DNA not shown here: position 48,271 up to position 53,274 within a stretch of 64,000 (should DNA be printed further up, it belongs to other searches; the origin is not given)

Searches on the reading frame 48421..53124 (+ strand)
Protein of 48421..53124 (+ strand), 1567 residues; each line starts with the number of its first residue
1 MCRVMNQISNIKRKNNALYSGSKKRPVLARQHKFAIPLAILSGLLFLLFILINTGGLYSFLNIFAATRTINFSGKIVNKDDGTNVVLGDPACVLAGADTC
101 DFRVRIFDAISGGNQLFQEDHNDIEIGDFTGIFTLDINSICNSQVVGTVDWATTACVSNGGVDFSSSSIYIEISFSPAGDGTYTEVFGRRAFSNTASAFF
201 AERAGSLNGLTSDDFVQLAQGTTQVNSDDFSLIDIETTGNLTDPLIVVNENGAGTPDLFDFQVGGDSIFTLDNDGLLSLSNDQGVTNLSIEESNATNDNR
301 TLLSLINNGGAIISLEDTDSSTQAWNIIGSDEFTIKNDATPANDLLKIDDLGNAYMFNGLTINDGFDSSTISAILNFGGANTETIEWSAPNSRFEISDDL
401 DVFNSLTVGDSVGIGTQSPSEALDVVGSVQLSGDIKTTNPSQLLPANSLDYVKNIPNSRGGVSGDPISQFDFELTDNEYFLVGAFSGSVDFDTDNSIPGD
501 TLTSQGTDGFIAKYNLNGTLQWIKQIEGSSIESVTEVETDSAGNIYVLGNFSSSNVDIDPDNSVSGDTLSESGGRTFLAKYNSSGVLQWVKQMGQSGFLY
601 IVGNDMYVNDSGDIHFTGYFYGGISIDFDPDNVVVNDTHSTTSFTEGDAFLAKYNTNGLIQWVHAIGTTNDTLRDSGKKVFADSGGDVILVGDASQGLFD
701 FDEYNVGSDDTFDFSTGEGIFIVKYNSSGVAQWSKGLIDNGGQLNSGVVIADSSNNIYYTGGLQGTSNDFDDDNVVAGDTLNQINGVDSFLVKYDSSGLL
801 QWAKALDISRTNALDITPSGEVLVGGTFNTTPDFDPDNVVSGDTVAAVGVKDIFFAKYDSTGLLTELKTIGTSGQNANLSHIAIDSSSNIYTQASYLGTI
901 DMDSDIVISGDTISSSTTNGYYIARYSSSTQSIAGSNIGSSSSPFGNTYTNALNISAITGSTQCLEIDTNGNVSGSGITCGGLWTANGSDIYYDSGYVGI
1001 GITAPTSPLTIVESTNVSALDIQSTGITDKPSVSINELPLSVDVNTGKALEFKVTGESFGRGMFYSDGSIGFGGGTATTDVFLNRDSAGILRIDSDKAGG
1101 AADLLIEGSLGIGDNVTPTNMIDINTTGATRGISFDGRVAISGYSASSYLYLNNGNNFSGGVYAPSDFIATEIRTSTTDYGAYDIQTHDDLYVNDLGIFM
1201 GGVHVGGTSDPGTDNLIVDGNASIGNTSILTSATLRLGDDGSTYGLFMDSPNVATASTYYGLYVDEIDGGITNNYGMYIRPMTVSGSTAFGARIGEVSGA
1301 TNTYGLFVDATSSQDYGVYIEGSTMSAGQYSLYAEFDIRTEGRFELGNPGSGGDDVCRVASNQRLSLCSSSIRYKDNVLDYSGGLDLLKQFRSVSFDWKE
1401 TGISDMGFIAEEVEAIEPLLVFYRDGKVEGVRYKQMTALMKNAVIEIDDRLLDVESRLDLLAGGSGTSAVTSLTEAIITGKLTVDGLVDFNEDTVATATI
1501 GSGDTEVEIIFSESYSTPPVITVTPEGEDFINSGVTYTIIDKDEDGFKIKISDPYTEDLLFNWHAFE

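Call 75: search_protein_families(library=pfam, proteins=[window:48421-53124:+], max_evalue=0.001)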
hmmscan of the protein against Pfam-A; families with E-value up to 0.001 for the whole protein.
window:48421-53124:+ (1567 aa): 1 family
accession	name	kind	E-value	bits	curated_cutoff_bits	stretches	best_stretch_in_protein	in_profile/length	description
PF13884.11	Peptidase_S74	-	1.7e-07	31.8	22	1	1370-1419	1-55/58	Chaperone of endosialidase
